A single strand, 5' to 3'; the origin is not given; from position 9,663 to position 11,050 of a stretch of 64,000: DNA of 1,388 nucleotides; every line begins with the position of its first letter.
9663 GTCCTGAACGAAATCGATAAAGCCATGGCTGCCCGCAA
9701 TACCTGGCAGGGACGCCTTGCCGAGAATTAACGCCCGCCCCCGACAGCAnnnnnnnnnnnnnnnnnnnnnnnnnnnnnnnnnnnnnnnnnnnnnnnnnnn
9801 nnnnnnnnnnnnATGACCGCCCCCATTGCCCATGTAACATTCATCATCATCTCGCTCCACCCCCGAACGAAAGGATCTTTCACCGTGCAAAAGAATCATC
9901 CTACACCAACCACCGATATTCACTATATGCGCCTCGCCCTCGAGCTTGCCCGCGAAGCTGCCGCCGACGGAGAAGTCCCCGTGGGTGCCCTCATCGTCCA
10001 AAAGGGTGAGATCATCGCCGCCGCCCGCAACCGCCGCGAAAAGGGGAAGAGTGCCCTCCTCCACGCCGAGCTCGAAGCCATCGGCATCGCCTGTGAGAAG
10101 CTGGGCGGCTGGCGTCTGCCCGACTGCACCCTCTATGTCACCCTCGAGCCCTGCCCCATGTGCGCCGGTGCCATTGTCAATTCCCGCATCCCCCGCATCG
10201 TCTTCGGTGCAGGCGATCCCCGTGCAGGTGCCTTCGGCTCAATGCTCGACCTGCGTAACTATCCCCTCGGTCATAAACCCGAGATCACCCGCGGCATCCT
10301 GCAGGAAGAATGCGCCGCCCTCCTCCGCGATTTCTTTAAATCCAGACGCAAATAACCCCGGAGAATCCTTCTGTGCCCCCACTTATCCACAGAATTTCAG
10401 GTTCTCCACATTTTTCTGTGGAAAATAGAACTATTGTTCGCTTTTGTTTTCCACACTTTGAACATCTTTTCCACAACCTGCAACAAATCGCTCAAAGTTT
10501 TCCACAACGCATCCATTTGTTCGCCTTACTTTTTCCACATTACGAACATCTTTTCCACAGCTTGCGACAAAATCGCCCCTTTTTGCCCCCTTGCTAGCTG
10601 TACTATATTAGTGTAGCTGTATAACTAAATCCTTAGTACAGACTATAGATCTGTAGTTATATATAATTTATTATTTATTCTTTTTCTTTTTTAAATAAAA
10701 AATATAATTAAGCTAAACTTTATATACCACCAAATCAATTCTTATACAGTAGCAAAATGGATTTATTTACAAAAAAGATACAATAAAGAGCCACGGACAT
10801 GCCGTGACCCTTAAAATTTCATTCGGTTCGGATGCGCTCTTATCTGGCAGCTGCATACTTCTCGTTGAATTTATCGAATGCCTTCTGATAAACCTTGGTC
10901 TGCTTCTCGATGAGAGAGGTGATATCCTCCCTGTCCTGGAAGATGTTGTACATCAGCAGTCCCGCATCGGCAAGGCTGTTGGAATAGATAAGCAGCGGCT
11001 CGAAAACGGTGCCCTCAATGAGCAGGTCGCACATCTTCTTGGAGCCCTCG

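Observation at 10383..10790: Eight-box DnaA-box cluster plus a ~190-bp AT-rich tract, far from any dnaA and between convergent genes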

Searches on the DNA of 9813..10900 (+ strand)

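Call 46: search_rna_families(sources=[L164, L163], threshold=evalue, max_evalue=1)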
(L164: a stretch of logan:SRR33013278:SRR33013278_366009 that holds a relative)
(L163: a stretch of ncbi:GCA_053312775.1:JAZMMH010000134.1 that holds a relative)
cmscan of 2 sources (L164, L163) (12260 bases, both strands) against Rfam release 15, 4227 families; matches with E-value up to 1: 6.
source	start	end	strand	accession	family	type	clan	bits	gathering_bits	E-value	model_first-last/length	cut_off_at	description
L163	8027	8097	+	RF00005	tRNA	Gene; tRNA;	CL00001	70.1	29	5.6e-14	1-71/71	no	tRNA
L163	8145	8218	+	RF00005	tRNA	Gene; tRNA;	CL00001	67.9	29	2.3e-13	1-71/71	no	tRNA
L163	8226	8299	+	RF00005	tRNA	Gene; tRNA;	CL00001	67.5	29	2.8e-13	1-71/71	no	tRNA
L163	8145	8219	-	RF04354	Plastid-ycf2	Cis-reg;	-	36.7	65.7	9.9e-05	1-75/75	no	Plastid-ycf2 5UTR RNA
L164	584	651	+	RF03796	mir-5984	Gene; miRNA;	-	24.3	95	0.48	1-74/74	no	mir-5984 microRNA precursor family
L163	249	302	+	RF02066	STnc320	Gene; sRNA;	-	24.3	50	0.65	1-55/55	no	Salmonella enterica sRNA STnc320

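Call 47: search_rna_families(source=window, start=10300, end=10900, threshold=evalue, max_evalue=5)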
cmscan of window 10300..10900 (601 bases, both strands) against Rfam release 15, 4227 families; matches with E-value up to 5: 1.
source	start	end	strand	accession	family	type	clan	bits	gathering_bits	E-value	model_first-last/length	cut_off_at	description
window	10780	10839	-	RF02871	ncS54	Gene; sRNA;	-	17.3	43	0.31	1-79/79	no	Burkholderia sRNA 54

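Call 60: search_dna_similar(query=window:10356-10800:+, collection=plasmids, mode=distant, max_evalue=0.001, max_rows=10)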
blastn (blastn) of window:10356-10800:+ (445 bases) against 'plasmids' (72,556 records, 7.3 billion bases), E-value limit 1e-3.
No match.

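Call 61: search_dna_similar(query=window:10356-10800:+, collection=phages, mode=distant, max_evalue=0.001, max_rows=10)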
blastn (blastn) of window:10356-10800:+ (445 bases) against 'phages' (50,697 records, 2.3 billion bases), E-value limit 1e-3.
No match.
